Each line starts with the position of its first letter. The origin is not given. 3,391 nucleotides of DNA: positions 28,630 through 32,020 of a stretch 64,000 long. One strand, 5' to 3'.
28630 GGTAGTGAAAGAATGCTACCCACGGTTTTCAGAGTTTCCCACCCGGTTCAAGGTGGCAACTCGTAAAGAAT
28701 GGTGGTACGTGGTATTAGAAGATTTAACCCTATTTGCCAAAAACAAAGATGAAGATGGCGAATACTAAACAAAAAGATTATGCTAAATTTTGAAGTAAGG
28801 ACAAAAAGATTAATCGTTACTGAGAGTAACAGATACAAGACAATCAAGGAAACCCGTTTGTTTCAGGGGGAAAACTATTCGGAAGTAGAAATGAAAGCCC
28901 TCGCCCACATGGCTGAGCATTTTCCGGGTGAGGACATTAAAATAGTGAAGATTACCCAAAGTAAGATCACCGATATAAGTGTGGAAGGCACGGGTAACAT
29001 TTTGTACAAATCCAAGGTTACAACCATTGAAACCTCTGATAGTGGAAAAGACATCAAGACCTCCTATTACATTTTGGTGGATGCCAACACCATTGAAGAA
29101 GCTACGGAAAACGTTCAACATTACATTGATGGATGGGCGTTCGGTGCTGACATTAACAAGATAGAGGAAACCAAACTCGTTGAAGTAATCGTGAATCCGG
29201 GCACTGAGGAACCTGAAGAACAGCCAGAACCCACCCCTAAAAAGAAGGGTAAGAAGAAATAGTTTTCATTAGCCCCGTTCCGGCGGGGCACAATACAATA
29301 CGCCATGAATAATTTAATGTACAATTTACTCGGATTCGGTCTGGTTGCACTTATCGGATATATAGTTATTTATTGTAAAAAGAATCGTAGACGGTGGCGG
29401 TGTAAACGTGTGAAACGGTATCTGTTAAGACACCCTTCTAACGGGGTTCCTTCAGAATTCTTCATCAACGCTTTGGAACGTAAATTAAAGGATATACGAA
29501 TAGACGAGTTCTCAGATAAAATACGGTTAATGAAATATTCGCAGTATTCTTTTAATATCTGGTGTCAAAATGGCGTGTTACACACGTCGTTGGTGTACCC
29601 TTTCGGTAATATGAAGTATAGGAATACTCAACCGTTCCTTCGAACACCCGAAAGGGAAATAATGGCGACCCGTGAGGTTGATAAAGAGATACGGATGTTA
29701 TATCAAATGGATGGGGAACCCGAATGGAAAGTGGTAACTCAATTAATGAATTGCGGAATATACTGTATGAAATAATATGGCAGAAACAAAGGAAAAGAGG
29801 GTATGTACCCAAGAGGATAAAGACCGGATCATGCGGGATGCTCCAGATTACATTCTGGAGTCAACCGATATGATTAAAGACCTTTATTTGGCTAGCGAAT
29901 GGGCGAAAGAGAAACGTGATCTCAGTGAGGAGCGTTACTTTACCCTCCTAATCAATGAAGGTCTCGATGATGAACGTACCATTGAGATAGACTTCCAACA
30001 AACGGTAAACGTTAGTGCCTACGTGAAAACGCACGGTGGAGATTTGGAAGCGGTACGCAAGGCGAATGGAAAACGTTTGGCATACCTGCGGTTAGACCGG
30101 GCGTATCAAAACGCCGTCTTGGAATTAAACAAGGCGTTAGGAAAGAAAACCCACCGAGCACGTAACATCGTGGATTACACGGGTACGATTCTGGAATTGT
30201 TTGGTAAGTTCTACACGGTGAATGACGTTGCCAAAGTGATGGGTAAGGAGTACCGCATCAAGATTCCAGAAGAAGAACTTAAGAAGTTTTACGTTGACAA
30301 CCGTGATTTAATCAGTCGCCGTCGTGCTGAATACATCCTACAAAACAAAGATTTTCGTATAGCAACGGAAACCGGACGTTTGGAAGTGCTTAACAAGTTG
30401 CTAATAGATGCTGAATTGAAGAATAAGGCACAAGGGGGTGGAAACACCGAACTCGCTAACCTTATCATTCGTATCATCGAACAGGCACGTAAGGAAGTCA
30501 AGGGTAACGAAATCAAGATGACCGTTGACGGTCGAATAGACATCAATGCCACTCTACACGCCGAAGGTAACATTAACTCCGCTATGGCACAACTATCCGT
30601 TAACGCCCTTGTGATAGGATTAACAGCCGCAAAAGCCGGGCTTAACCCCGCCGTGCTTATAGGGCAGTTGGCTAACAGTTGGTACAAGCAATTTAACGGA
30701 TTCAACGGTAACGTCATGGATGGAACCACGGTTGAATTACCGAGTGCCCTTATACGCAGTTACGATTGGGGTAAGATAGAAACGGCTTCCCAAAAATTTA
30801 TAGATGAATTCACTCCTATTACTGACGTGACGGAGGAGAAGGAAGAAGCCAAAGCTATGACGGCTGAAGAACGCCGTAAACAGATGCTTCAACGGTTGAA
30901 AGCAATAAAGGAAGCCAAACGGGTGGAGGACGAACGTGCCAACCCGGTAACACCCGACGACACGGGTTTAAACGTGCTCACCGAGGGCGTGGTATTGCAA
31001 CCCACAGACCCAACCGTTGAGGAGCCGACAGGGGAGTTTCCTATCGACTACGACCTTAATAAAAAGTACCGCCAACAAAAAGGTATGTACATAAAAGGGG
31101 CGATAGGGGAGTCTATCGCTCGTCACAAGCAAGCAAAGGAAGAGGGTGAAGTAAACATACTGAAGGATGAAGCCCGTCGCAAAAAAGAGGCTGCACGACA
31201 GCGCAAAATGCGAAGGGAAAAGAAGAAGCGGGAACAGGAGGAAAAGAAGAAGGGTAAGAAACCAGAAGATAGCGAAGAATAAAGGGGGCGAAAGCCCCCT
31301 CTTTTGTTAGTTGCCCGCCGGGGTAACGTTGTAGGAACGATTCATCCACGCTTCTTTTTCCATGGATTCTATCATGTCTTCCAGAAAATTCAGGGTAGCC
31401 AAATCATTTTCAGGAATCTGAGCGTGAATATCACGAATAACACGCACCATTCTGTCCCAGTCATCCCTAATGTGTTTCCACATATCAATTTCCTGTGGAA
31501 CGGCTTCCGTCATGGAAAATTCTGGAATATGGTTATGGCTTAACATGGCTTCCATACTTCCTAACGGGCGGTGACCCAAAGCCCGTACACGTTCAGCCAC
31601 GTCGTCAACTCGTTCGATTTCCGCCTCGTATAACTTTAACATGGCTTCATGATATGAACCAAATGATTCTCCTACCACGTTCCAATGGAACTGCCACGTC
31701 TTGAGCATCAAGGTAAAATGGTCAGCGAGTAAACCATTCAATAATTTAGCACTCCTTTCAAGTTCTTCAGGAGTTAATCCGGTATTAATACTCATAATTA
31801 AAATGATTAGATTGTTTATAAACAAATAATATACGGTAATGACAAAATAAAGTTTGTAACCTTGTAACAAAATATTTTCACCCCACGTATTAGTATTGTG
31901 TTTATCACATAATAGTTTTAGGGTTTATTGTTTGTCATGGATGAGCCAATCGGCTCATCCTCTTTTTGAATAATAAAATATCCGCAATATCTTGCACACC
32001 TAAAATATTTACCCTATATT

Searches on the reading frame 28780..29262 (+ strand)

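Call 38: search_protein_families(library=phrogs, proteins=[window:28780-29262:+], max_evalue=0.0001)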
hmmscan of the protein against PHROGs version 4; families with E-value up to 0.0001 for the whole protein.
window:28780-29262:+ (160 aa): 1 family
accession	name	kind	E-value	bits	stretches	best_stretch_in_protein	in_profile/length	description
phrog_19572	-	unknown function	2.9e-11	44.5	1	4-138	5-141/153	-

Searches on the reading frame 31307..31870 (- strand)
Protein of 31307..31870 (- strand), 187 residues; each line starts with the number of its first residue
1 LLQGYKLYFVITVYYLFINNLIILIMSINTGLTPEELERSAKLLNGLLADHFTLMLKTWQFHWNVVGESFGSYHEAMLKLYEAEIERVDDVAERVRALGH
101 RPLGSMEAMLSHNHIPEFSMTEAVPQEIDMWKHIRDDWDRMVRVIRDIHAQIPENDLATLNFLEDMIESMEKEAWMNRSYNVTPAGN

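Call 38: search_protein_families(library=phrogs, proteins=[window:31307-31870:-], max_evalue=0.0001)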
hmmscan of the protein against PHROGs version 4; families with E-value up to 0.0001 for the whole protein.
window:31307-31870:- (187 aa): 1 family
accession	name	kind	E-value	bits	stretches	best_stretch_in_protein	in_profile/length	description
phrog_3636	-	DNA, RNA and nucleotide metabolism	2.3e-26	93.7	1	41-179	9-145/149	DNA binding protein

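Call 99: search_protein_families(library=phrogs, proteins=[window:31307-31870:-], max_evalue=0.001)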
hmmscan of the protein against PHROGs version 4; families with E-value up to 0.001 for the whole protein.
window:31307-31870:- (187 aa): 1 family
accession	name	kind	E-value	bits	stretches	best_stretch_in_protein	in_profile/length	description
phrog_3636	-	DNA, RNA and nucleotide metabolism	2.3e-26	93.7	1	41-179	9-145/149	DNA binding protein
